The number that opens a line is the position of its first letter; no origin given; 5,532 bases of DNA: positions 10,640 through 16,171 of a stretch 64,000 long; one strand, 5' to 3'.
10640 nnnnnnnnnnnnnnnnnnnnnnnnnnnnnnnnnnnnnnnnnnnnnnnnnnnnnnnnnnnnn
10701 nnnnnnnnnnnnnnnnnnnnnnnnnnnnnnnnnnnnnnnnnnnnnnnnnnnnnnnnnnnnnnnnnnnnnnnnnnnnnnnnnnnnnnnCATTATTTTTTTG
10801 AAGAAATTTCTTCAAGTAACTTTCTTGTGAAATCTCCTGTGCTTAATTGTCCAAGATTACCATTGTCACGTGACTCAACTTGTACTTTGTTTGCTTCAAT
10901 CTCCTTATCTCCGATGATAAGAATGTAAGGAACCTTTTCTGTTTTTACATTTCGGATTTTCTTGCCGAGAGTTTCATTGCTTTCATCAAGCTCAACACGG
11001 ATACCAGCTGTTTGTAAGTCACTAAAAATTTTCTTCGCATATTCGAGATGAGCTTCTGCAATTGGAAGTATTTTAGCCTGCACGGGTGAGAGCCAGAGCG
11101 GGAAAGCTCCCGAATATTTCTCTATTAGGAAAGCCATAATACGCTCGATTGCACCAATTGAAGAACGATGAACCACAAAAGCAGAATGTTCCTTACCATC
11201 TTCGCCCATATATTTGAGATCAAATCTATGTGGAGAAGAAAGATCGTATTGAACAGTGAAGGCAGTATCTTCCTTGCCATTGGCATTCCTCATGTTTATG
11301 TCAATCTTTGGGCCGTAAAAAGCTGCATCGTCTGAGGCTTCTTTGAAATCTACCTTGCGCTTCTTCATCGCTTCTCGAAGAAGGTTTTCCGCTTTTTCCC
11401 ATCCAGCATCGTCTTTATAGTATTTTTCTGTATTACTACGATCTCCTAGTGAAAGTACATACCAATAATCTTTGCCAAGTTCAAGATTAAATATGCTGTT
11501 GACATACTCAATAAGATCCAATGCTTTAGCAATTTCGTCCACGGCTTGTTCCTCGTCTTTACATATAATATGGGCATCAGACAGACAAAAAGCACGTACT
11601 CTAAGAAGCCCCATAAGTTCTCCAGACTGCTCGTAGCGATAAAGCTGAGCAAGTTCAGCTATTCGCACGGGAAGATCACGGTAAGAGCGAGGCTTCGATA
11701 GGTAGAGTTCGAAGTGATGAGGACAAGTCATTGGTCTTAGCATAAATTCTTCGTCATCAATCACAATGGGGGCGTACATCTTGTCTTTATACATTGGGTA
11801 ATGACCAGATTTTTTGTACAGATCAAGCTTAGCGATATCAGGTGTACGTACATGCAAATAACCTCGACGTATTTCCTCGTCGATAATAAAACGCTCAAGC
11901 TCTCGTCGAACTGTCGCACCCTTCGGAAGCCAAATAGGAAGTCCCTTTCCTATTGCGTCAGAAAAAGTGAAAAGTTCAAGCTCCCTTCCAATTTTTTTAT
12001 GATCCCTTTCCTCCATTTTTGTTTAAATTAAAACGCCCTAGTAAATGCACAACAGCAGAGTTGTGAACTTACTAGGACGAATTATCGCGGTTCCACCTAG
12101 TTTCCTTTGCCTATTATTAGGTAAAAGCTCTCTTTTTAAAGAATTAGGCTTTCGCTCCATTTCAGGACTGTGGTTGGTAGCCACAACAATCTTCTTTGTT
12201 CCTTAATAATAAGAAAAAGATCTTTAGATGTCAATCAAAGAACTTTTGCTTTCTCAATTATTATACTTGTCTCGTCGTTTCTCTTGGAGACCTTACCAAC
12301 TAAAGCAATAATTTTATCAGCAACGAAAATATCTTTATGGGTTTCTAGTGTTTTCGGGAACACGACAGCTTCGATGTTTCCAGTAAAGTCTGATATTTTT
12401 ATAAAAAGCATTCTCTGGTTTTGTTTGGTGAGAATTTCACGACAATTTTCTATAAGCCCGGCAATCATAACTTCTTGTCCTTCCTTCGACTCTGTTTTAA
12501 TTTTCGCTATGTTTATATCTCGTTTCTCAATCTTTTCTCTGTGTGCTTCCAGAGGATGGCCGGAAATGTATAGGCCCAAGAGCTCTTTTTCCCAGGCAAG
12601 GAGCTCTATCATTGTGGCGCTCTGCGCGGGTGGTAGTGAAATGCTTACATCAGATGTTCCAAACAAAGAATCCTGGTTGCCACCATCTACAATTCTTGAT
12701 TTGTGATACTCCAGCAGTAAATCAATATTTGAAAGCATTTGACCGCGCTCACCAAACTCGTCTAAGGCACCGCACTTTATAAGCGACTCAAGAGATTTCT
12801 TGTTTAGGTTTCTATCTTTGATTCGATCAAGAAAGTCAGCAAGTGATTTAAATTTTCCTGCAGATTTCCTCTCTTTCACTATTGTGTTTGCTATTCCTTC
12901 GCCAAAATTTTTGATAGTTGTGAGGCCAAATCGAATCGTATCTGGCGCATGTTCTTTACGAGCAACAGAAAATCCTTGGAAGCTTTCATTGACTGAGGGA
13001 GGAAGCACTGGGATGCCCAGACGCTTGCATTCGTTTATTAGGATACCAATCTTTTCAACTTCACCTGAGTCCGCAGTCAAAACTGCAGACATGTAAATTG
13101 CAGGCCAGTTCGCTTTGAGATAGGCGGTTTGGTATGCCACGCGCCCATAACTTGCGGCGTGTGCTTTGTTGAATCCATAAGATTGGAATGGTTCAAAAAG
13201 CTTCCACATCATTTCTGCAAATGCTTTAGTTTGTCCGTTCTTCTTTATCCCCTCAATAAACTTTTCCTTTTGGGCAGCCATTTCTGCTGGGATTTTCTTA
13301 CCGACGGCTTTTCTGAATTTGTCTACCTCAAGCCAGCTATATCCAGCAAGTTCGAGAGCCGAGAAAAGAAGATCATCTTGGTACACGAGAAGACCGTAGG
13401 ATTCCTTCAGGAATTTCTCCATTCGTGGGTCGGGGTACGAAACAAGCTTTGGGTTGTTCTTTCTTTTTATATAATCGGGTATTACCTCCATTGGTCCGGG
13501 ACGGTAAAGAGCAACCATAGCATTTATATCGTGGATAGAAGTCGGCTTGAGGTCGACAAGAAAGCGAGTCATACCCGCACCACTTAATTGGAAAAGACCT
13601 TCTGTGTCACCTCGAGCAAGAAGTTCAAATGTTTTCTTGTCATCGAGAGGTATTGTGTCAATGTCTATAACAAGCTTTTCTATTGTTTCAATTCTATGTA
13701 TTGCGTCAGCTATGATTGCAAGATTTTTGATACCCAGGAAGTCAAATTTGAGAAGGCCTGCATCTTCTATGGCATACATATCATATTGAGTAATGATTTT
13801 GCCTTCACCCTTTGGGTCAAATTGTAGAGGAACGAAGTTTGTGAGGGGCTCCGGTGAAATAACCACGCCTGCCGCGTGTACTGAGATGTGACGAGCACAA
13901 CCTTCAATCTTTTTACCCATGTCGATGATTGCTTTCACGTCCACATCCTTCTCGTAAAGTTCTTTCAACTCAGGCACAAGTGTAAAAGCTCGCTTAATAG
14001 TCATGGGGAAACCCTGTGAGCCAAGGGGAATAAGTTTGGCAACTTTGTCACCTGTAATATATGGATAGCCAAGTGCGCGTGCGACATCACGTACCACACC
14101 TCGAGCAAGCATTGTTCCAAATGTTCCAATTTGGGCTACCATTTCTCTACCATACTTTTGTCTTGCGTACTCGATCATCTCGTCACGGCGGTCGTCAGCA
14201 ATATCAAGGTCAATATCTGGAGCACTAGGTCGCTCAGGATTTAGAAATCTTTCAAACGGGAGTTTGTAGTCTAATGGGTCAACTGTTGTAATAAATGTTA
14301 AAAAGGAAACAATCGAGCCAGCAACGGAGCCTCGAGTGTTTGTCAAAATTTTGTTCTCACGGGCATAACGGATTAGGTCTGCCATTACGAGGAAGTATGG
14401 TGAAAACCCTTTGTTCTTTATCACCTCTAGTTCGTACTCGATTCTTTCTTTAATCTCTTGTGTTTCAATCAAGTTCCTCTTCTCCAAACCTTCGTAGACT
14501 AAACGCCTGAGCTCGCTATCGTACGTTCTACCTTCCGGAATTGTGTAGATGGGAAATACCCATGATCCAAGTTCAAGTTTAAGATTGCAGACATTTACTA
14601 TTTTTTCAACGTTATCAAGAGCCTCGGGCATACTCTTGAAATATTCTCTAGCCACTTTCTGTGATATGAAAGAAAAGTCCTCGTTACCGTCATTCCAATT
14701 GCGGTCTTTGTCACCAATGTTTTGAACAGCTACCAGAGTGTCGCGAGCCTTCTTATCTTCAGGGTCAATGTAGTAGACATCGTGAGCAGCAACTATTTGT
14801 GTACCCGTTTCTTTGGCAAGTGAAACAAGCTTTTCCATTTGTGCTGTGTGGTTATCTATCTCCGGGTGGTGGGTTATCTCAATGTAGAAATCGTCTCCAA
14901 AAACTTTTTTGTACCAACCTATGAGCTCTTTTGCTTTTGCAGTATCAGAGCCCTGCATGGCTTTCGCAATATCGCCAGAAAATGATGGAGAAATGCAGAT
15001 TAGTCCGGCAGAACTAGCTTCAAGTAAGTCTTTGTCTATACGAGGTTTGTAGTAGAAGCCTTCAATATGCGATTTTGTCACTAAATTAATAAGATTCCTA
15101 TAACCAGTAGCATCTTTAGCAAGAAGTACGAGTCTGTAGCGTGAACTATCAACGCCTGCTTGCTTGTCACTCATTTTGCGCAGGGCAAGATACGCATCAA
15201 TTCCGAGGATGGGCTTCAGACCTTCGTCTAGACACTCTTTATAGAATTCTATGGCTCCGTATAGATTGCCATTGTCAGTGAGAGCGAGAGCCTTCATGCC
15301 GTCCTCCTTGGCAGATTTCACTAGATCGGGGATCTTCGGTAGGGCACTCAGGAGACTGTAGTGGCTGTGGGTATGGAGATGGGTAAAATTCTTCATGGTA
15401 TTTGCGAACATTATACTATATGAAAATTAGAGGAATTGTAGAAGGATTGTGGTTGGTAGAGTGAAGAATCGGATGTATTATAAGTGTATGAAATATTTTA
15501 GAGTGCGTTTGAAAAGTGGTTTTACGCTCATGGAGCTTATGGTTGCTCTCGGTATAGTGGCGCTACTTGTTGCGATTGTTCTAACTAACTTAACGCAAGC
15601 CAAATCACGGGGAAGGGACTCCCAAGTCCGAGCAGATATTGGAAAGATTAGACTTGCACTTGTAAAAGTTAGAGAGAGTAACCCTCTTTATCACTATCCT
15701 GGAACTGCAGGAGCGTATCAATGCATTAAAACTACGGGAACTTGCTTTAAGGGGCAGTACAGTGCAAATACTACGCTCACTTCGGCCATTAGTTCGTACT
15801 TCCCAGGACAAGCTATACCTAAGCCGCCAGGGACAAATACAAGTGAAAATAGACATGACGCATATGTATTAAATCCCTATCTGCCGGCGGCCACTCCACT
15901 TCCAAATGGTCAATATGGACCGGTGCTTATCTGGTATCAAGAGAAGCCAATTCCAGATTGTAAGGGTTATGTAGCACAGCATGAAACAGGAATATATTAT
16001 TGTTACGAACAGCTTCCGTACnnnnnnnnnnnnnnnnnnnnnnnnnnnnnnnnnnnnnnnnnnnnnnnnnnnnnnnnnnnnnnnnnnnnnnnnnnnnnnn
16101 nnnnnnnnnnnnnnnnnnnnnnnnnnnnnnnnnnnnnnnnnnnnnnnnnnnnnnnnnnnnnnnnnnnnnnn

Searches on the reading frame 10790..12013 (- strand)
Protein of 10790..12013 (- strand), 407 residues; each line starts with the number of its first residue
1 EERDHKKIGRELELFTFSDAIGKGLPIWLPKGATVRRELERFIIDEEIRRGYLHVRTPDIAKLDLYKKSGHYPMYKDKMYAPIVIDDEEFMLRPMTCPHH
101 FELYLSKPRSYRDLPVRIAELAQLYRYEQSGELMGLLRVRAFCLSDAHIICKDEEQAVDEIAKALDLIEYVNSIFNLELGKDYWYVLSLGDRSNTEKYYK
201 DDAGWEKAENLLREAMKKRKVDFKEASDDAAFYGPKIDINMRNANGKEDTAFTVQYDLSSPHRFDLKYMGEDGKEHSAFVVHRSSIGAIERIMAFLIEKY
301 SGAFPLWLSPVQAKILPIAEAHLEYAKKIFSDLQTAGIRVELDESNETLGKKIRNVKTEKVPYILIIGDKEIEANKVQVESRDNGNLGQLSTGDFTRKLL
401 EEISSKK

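Call 56: search_protein_families(library=pfam, proteins=[window:10790-12013:-], max_evalue=0.0001)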
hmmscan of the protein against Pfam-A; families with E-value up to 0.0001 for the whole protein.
window:10790-12013:- (407 aa): 2 families
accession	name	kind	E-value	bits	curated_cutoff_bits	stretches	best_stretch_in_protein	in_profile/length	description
PF00587.30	tRNA-synt_2b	-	4.1e-32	112.1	29.3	1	87-300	8-179/179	tRNA synthetase class II core domain (G, H, P, S and T)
PF03129.25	HGTP_anticodon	-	4.4e-24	84.9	21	1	312-401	1-93/94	Anticodon binding domain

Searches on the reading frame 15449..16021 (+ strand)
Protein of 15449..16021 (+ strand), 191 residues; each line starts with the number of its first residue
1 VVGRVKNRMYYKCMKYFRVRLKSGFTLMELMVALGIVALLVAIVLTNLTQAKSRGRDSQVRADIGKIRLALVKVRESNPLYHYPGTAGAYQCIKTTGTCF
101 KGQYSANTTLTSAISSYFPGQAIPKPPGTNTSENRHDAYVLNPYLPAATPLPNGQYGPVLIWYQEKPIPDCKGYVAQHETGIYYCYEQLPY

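Call 3: search_protein_families(library=pfam, proteins=[window:15449-16021:+], max_evalue=0.01)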
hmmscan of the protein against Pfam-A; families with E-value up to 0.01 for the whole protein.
window:15449-16021:+ (191 aa): 1 family
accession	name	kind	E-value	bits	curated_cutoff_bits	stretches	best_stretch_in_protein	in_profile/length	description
PF07963.17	N_methyl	-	6.3e-06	26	21.2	1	22-45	4-27/27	Prokaryotic N-terminal methylation motif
